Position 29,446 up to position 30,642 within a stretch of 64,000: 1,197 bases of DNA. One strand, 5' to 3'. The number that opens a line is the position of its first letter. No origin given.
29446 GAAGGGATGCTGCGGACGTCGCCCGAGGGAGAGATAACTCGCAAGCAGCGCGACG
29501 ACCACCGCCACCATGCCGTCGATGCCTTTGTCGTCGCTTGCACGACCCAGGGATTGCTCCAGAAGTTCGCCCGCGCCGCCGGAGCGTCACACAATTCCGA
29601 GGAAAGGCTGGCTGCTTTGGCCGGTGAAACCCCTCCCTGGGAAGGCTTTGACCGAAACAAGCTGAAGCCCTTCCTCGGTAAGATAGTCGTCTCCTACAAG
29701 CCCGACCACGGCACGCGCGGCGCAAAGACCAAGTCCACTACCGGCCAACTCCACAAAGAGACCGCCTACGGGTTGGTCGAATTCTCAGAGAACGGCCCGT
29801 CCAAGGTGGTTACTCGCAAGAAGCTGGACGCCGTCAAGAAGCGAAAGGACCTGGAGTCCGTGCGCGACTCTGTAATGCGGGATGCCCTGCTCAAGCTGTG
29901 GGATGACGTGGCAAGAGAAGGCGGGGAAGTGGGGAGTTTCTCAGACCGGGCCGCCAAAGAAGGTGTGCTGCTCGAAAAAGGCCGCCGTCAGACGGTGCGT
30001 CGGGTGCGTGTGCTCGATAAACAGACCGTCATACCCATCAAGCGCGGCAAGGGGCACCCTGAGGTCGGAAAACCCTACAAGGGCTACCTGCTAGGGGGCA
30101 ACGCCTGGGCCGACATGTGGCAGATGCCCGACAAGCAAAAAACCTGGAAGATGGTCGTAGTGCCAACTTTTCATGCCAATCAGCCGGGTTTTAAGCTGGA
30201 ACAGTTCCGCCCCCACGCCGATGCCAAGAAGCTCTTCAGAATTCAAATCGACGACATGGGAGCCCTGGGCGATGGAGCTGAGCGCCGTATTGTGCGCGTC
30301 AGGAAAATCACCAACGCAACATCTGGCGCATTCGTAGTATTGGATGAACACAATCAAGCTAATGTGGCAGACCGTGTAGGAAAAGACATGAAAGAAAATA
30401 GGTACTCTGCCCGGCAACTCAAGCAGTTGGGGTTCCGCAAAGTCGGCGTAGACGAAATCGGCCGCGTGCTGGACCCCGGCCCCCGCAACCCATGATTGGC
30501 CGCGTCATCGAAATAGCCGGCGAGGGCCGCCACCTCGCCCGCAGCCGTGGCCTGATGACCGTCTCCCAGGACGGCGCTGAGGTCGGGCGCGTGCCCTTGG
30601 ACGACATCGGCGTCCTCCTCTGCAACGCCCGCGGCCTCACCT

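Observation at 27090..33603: Complete, compact type II-C-like CRISPR-Cas9 system (tracrRNA / cas9-cas1-cas2 / 22-repeat array)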

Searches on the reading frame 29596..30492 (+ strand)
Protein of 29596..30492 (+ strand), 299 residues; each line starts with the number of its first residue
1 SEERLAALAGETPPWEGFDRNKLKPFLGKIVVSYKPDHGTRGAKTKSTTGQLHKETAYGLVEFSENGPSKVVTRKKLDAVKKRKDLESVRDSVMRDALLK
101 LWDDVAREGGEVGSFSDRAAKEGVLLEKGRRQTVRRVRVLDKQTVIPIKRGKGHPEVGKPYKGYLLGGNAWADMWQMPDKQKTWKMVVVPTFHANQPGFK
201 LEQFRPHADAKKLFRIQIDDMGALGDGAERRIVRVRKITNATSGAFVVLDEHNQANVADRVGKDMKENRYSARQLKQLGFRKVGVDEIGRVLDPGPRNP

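Call 81: search_solved_structures(query=window:29596-30492:+, max_evalue=1, show_alignments=2)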
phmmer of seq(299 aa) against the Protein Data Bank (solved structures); distinct sequences matched with E-value up to 1: 3.
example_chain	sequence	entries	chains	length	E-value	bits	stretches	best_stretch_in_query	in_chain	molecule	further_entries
3e7h_A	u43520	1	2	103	0.52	13.1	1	106-145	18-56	DNA-directed RNA polymerase subunit beta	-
3lti_A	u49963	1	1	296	0.54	13.1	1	96-146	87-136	DNA-directed RNA polymerase subunit beta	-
7egs_A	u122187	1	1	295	0.54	13.1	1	96-146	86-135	DNA-directed RNA polymerase subunit beta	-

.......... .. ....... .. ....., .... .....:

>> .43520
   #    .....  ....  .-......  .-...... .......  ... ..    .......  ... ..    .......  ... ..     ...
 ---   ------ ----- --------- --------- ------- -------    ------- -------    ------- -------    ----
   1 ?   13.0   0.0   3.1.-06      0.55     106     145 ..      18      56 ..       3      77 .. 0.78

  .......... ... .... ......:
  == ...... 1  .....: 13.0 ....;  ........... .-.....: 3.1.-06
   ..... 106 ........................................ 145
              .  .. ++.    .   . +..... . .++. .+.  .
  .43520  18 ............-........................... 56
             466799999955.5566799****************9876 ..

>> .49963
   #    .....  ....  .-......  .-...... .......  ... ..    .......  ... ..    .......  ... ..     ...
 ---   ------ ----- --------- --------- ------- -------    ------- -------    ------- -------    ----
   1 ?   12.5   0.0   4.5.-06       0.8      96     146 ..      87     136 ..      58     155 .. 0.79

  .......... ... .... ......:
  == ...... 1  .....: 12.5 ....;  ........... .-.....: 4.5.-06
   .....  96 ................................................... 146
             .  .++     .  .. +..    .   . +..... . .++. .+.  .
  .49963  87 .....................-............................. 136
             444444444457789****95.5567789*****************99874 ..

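Call 84: search_solved_structures(query=A4, max_evalue=1, show_alignments=1)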
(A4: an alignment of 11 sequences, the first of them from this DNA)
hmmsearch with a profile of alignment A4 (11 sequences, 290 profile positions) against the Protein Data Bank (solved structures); distinct sequences matched with E-value up to 1: 1.
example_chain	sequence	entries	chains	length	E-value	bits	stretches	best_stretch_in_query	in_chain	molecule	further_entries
2r4i_A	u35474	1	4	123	0.37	13.3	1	135-179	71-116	Uncharacterized protein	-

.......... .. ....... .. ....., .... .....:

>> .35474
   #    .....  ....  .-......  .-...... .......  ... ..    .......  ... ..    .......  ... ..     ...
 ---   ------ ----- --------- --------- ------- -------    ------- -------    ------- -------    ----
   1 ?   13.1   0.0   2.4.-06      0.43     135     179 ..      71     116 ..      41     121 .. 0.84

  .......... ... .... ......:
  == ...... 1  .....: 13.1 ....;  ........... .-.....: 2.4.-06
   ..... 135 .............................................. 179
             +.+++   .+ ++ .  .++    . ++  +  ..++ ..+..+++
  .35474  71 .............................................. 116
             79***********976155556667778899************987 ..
